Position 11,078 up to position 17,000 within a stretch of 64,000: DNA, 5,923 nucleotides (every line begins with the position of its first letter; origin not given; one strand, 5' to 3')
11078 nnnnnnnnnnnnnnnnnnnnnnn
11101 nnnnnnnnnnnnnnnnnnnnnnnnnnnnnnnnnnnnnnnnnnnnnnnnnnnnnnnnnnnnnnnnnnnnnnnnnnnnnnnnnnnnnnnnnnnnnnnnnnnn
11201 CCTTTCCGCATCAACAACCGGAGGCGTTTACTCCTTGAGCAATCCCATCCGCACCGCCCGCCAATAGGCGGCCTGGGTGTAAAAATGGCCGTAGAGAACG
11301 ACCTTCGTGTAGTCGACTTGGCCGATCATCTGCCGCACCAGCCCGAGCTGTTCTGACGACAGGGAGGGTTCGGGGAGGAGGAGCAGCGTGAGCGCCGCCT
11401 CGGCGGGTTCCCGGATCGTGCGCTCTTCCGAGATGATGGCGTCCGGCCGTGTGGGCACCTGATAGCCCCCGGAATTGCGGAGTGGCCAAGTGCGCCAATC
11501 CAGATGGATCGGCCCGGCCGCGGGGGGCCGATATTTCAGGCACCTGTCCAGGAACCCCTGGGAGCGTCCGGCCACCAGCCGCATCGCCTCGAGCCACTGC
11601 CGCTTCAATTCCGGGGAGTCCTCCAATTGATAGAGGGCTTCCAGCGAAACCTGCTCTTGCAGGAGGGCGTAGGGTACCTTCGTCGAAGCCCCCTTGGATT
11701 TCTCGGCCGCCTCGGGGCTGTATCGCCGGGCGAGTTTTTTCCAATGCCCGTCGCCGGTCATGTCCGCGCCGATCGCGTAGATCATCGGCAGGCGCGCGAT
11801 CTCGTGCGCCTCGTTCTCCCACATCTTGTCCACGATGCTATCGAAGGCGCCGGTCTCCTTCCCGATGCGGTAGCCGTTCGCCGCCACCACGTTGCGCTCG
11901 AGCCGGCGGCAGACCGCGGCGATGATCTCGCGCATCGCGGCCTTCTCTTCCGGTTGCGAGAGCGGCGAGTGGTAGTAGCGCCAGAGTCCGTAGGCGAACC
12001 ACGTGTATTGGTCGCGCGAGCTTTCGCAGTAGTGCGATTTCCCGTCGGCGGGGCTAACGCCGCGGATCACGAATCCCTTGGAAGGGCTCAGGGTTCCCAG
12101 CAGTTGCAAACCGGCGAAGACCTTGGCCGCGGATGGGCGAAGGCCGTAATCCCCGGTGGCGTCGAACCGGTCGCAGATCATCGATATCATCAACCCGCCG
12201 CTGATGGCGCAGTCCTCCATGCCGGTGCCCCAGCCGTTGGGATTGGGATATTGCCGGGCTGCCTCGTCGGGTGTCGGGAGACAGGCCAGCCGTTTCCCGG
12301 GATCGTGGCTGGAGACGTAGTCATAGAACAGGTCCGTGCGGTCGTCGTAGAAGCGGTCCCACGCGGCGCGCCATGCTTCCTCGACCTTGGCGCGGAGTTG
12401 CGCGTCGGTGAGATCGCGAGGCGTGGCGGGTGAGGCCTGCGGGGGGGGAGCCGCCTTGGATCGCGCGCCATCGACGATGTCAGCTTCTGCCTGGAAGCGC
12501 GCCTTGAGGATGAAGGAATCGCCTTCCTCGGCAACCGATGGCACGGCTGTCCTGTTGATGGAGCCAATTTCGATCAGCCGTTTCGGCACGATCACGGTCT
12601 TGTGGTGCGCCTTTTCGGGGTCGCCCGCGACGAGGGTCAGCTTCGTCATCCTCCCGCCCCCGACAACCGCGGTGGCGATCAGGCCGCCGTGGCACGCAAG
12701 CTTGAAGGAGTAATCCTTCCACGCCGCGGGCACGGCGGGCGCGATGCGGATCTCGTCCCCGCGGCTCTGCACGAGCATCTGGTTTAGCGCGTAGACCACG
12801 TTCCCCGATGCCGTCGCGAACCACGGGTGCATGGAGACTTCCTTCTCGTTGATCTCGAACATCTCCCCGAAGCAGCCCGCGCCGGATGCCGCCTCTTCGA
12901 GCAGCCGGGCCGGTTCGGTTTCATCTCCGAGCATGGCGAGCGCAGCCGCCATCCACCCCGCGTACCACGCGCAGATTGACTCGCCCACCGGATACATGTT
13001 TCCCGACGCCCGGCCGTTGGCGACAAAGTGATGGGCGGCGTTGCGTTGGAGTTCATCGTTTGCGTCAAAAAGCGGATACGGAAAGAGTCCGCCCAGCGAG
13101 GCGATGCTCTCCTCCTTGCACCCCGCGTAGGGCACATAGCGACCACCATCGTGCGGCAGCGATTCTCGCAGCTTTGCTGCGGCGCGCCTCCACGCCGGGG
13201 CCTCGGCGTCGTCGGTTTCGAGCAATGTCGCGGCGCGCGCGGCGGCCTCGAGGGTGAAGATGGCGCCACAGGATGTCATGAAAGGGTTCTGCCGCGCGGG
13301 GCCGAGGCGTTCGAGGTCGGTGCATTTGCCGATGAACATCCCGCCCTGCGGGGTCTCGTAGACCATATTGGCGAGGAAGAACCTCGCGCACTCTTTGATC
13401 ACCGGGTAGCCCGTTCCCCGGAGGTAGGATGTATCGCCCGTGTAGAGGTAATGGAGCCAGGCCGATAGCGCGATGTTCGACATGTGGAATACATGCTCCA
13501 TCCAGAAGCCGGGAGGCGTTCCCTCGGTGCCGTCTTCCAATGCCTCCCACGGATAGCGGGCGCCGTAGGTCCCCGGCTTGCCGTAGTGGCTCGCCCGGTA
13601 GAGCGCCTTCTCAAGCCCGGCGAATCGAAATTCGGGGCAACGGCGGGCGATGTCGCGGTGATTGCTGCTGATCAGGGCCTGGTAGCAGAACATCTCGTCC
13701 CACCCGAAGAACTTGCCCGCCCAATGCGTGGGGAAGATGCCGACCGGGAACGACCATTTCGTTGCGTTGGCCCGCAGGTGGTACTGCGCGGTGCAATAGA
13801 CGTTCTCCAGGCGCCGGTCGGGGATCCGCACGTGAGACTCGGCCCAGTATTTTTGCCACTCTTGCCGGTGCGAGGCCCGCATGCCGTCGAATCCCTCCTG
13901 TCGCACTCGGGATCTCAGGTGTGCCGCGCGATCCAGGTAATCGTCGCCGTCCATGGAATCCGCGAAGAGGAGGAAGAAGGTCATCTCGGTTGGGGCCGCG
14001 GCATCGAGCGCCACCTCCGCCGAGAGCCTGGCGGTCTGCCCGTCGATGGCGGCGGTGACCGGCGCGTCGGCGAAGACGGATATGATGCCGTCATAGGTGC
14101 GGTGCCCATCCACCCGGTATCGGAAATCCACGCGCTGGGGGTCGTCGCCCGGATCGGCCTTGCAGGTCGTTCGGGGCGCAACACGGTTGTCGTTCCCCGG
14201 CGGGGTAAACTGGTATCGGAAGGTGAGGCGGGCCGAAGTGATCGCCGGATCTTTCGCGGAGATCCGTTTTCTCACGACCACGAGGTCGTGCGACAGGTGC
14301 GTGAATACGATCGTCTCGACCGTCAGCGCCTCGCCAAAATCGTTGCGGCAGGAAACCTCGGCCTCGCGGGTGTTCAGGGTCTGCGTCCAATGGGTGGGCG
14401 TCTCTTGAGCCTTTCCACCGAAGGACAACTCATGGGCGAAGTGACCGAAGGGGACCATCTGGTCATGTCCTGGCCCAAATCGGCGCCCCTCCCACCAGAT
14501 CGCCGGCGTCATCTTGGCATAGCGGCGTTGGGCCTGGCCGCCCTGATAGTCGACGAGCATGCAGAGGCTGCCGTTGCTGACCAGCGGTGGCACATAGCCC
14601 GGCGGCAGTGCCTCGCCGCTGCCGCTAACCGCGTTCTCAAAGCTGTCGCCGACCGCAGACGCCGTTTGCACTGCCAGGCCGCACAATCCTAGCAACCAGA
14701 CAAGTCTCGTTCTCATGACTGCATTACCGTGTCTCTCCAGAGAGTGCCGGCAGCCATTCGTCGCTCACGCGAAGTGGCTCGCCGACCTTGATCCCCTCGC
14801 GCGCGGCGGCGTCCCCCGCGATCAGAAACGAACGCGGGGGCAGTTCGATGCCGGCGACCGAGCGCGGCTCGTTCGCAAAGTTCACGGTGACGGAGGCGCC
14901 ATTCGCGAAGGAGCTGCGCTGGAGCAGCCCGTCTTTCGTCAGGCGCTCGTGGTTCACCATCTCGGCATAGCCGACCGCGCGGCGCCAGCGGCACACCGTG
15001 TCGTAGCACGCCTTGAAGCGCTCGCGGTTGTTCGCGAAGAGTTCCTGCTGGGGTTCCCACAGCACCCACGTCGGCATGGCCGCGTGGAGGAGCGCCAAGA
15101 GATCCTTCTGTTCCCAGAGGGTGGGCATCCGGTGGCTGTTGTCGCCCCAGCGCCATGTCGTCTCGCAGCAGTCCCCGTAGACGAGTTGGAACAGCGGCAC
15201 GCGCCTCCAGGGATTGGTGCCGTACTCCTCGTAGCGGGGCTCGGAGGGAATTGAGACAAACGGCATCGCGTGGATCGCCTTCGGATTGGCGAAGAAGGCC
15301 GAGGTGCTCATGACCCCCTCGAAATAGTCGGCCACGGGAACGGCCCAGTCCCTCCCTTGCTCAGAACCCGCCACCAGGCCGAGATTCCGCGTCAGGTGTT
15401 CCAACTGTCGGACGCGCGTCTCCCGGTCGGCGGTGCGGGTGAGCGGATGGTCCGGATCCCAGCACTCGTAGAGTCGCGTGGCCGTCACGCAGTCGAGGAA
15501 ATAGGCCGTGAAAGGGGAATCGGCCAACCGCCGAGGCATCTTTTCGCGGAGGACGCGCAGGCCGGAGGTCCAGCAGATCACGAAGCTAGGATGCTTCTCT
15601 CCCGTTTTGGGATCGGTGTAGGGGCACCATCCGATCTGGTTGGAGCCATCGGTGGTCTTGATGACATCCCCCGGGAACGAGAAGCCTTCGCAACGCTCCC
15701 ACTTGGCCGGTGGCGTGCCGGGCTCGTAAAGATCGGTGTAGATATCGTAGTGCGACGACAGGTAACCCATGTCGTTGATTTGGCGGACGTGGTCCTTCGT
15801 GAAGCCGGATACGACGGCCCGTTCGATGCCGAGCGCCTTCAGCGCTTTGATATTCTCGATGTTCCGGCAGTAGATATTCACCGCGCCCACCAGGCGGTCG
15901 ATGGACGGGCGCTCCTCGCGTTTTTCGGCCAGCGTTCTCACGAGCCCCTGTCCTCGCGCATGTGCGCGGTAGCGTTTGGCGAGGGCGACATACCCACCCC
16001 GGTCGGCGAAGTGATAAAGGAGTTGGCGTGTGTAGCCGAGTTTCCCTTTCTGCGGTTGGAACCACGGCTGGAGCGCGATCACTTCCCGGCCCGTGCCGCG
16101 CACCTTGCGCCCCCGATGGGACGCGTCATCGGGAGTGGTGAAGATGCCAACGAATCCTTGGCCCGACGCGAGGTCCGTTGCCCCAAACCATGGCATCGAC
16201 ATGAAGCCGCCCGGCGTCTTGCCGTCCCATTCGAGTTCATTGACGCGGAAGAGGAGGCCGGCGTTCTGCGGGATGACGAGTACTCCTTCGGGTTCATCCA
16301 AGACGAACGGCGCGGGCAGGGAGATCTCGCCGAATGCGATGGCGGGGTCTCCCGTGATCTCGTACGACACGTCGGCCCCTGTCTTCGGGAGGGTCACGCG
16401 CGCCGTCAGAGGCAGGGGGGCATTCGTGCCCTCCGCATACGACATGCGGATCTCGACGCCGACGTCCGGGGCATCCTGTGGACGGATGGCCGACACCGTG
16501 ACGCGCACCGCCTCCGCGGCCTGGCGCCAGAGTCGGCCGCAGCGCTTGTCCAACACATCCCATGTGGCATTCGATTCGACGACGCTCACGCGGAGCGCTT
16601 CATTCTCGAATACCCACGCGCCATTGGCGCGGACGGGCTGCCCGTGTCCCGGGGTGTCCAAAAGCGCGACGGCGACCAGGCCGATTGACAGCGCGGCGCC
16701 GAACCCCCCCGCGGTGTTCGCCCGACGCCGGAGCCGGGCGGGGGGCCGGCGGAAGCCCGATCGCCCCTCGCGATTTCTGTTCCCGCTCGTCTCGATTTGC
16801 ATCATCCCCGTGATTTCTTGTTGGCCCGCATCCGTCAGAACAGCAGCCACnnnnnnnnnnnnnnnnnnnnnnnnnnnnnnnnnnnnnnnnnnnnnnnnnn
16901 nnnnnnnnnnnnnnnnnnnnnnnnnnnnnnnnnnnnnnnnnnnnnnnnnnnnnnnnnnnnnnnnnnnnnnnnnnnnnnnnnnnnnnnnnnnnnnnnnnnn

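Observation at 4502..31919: A 27-kb, 15-gene co-directional glycan-degradation operon lacking SusC/SusD, with MFS uptake and an aldonate/uronate funnel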

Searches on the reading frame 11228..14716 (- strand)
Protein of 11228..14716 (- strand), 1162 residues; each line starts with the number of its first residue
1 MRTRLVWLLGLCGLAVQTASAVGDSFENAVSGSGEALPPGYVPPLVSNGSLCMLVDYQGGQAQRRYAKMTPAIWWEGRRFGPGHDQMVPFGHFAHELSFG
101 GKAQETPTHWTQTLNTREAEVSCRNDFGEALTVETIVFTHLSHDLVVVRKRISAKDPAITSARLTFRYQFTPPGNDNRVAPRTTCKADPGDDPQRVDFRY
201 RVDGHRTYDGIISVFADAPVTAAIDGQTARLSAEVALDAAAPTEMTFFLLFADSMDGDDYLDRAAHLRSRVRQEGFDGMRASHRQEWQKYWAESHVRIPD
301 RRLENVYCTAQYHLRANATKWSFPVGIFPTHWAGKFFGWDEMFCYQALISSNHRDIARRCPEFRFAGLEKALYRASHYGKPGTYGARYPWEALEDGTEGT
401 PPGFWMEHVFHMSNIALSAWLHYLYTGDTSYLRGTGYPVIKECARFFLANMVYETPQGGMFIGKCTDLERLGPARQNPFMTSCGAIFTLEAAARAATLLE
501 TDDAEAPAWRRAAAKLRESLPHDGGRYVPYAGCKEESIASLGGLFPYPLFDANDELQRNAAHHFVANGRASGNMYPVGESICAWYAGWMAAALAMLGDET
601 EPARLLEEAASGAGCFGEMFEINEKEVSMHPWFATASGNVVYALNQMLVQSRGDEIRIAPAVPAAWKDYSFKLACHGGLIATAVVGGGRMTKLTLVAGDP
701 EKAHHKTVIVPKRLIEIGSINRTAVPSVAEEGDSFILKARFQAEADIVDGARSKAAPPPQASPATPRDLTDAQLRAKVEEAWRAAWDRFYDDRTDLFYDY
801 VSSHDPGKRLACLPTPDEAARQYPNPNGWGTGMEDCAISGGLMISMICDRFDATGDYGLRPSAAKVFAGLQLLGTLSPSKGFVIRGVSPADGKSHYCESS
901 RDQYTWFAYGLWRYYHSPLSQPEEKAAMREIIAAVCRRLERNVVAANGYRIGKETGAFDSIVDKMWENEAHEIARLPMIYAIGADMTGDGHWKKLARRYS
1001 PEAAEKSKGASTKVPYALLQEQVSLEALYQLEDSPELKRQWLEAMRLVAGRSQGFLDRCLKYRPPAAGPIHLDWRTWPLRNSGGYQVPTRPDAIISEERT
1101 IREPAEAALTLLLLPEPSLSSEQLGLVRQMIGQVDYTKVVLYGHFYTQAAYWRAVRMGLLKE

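Call 4: search_protein_families(library=pfam, proteins=[window:11228-14716:-], max_evalue=0.01)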
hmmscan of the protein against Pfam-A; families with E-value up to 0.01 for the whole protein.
window:11228-14716:- (1162 aa): 3 families
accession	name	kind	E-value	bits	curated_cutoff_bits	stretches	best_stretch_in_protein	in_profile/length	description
PF03632.21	Glyco_hydro_65m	-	1e-13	51.5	27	1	330-502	28-208/371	Glycosyl hydrolase family 65 central catalytic domain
PF22124.2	Glyco_hydro_95_cat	-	3e-10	40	27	1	415-611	171-373/408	Glycosyl hydrolase family 95 catalytic domain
PF03633.20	Glyco_hydro_65C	-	7.4e-05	22.9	22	1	652-704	4-54/62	Glycosyl hydrolase family 65, C-terminal domain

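Call 6: search_protein_families(library=ncbifam, proteins=[window:11228-14716:-], max_evalue=0.01)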
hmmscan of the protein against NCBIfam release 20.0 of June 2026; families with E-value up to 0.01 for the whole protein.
window:11228-14716:- (1162 aa): 2 families
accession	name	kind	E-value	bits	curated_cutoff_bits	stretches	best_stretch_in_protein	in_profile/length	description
NF053734.1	KJHdlse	equivalog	4.2e-27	94.8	800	1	254-668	244-652/668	kojibiose hydrolase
NF010380.0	PRK13807.1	domain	1e-17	63.6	838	1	239-505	251-520/756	family 65 glycosyl hydrolase domain-containing protein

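Call 19: search_solved_structures(query=window:11228-14716:-, max_evalue=0.1)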
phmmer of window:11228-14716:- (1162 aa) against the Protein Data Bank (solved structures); distinct sequences matched with E-value up to 0.1: 11.
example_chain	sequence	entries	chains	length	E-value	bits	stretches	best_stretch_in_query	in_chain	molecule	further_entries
7fe3_A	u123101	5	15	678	3.6e-21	77.8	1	259-524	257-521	Candidate alpha glycoside phosphorylase Glycoside hydrolase family 65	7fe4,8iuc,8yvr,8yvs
4ktr_A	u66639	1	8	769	7.9e-14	53.4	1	233-501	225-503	Glycoside hydrolase family 65 central catalytic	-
4ktp_A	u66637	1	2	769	1.4e-13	52.6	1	234-501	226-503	Glycoside hydrolase family 65 central catalytic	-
1h54_A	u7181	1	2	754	3.7e-09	38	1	230-488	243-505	MALTOSE PHOSPHORYLASE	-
2rdy_A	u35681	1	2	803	5.3e-06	27.5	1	418-701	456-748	BH0842 protein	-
4ufc_A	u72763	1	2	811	0.00059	20.7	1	415-672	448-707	GH95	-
7znz_A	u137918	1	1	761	0.0012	19.8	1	409-450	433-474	FucOB, a GH95 family alpha-1,2-fucosidase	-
7zo0_A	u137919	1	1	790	0.0012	19.7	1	409-450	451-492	GH95 family alpha-1,2-fucosidase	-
3wiq_A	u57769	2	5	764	0.003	18.4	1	277-462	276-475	Kojibiose phosphorylase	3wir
8zbv_A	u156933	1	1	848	0.0041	18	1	419-455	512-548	Alpha-L-fucosidase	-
9lb6_A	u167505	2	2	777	0.014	16.2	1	282-458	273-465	Trehalose-6-phosphate hydrolase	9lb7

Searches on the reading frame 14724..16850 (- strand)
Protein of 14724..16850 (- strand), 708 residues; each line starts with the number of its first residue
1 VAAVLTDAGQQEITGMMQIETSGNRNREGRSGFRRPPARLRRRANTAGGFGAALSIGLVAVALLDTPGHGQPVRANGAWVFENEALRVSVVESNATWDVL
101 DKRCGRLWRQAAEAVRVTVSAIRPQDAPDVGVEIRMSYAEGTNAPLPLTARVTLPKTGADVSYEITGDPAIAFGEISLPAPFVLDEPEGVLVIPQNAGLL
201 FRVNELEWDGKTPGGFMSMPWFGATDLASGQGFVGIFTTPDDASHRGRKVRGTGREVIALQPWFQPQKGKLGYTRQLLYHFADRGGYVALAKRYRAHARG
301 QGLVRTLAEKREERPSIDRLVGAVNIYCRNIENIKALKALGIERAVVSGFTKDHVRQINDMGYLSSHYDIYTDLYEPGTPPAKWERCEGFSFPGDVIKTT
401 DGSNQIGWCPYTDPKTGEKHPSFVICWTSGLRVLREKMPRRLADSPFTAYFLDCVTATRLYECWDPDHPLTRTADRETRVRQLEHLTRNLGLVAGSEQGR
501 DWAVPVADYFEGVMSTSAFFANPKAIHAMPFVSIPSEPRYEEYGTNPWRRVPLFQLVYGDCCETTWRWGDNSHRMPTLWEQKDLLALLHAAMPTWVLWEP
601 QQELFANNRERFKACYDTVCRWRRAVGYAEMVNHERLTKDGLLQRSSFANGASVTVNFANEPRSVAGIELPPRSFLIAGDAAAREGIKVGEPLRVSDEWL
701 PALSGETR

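Call 4: search_protein_families(library=pfam, proteins=[window:14724-16850:-], max_evalue=0.01)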
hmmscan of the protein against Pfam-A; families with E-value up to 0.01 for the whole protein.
window:14724-16850:- (708 aa): 2 families
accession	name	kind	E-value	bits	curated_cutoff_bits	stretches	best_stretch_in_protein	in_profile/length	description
PF11308.14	Glyco_hydro_129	-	4.8e-20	72.3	25.6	1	349-646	21-323/324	Glycosyl hydrolases related to GH101 family, GH129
PF18952.6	DUF5696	-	4.1e-07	29.3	25.6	1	606-675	545-612/612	Family of unknown function (DUF5696)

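Call 6: search_protein_families(library=ncbifam, proteins=[window:14724-16850:-], max_evalue=0.01)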
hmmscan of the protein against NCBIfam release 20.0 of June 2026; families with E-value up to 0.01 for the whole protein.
window:14724-16850:- (708 aa): 0 families

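Call 21: search_solved_structures(query=window:14724-16805:-, max_evalue=1)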
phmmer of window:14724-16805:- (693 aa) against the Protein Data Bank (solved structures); distinct sequences matched with E-value up to 1: 7.
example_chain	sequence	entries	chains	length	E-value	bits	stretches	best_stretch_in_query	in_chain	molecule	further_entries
5wzn_A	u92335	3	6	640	2.4e-25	92.1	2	66-311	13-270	Alpha-N-acetylgalactosaminidase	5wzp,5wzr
5wzq_A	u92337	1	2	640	3.9e-25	91.4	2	66-308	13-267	Alpha-N-acetylgalactosaminidase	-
8rzg_A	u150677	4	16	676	1.7e-12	49.7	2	177-310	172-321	Conserved hypothetical periplasmic protein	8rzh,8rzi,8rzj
8rzk_A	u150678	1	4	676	1.8e-12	49.6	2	177-310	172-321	Conserved hypothetical periplasmic protein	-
5opq_A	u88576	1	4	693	1.9e-12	49.5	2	177-310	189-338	3,6-anhydro-D-galactosidase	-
5wz4_A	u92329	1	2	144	0.59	11.5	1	48-154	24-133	23S rRNA-specific endonuclease VapC20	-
5wzf_A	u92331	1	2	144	0.7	11.3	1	50-154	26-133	23S rRNA-specific endonuclease VapC20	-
